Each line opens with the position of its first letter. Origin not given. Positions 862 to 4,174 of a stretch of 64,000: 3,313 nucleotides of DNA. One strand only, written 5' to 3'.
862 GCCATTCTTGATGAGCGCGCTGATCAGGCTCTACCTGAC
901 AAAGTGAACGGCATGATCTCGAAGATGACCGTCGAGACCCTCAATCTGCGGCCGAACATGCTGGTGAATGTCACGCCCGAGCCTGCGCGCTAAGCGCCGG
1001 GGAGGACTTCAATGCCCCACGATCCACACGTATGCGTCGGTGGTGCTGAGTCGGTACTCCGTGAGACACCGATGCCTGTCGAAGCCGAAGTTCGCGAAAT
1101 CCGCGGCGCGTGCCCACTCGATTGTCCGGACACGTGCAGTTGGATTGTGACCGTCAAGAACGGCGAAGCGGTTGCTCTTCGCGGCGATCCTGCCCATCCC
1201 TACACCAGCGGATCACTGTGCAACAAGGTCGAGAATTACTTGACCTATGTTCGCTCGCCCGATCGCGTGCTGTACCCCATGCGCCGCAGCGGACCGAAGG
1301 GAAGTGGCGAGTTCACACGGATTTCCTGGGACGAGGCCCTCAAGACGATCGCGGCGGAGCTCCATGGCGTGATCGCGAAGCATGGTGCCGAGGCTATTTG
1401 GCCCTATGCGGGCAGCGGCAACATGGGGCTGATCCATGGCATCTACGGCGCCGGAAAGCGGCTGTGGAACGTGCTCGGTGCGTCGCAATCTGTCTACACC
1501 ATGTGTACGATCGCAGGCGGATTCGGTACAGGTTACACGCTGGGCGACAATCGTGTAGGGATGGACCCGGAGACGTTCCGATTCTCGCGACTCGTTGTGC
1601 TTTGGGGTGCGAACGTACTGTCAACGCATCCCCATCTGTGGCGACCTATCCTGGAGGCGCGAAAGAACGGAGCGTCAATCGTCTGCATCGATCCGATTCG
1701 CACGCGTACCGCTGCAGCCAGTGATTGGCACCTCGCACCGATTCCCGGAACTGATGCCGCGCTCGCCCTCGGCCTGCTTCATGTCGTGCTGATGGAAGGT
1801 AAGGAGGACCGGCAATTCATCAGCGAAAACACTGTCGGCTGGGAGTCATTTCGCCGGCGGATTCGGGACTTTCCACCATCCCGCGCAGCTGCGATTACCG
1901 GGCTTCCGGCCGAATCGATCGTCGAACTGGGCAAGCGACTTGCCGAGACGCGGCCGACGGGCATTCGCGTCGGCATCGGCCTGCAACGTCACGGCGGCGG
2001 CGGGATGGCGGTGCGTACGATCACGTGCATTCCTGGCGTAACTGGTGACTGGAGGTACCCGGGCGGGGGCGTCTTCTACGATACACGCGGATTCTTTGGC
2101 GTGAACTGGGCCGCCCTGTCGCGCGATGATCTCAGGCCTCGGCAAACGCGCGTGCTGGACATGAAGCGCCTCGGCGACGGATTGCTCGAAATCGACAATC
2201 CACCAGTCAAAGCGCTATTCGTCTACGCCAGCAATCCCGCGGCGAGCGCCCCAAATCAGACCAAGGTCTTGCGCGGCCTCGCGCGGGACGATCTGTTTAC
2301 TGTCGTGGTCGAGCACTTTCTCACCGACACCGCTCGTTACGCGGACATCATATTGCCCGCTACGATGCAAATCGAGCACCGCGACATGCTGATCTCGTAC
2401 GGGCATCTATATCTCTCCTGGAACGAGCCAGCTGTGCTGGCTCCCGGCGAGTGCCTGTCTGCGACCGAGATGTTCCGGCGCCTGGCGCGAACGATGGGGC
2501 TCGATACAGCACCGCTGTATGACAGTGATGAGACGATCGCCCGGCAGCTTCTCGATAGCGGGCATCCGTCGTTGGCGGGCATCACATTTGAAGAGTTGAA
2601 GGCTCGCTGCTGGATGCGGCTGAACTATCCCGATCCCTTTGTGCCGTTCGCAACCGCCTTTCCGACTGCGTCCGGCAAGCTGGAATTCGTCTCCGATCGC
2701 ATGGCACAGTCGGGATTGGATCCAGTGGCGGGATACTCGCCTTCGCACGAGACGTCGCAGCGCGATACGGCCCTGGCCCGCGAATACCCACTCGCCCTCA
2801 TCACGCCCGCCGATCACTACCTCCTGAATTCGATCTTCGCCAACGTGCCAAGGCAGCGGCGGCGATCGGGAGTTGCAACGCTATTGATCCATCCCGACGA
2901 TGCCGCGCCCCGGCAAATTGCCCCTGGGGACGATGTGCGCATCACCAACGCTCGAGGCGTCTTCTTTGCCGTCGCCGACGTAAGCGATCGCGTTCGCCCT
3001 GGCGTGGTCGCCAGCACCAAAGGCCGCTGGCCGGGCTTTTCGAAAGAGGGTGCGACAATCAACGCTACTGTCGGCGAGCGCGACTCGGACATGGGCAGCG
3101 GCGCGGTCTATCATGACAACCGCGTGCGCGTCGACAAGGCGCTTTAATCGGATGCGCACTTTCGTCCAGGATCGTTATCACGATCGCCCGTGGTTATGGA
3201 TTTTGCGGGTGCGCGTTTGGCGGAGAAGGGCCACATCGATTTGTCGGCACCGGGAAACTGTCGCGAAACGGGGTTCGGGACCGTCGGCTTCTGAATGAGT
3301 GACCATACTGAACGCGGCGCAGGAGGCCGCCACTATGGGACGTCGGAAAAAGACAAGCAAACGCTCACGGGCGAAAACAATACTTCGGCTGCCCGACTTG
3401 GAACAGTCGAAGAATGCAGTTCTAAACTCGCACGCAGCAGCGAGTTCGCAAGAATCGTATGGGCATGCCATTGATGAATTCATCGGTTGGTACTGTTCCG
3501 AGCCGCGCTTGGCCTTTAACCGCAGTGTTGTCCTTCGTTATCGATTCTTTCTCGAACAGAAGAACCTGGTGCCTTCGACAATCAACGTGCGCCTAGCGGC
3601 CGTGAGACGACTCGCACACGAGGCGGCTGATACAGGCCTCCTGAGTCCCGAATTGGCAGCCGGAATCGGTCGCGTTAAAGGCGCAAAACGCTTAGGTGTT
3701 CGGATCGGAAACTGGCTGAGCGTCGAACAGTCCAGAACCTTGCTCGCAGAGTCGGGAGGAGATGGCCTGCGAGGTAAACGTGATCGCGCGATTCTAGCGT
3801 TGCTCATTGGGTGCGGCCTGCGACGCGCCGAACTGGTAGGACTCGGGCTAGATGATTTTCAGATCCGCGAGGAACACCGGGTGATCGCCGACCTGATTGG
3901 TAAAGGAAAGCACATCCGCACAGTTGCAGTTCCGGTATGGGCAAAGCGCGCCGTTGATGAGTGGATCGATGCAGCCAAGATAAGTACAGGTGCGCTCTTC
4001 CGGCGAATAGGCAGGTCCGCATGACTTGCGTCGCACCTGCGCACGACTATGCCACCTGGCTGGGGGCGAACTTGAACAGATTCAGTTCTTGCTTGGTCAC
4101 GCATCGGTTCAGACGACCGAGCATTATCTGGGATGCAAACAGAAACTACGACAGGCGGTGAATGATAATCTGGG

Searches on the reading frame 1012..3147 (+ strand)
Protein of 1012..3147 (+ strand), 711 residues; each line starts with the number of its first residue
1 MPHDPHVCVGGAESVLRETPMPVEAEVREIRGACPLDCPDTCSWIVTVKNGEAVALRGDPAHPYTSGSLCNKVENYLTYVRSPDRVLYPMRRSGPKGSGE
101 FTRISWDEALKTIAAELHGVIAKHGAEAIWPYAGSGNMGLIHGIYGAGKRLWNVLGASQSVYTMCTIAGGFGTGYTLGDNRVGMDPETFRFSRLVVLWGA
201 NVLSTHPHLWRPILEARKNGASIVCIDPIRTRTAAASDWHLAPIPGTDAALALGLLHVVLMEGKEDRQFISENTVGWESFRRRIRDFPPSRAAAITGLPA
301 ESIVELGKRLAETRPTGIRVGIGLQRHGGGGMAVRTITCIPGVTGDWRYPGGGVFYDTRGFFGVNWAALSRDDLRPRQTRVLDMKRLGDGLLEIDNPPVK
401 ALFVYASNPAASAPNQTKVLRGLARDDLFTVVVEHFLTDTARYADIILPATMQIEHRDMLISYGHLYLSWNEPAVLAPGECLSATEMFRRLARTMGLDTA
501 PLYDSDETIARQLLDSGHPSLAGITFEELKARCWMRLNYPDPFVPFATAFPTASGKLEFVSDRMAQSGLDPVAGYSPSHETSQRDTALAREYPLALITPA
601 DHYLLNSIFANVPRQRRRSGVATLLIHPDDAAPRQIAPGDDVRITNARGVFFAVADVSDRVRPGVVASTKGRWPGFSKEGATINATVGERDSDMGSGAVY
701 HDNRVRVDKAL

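Call 72: search_protein_families(library=pfam, proteins=[window:1012-3147:+], max_evalue=0.00001)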
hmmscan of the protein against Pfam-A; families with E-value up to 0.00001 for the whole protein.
window:1012-3147:+ (711 aa): 3 families
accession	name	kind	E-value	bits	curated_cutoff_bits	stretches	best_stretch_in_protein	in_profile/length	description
PF00384.28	Molybdopterin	-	5.6e-42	144.5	24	1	85-493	1-352/353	Molybdopterin oxidoreductase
PF01568.27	Molydop_binding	-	1.5e-18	67.3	26.8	1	594-697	1-103/110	Molydopterin dinucleotide binding domain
PF04879.21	Molybdop_Fe4S4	-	4.3e-09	36.6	22.7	1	30-80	4-53/55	Molybdopterin oxidoreductase Fe4S4 domain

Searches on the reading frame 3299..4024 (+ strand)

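Call 72: search_protein_families(library=pfam, proteins=[window:3299-4024:+], max_evalue=0.00001)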
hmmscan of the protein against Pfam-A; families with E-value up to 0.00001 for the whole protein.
window:3299-4024:+ (241 aa): 1 family
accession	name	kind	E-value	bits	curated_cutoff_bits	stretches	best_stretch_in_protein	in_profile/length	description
PF00589.27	Phage_integrase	-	8.8e-08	32.5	27.1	1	139-228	2-91/172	Phage integrase family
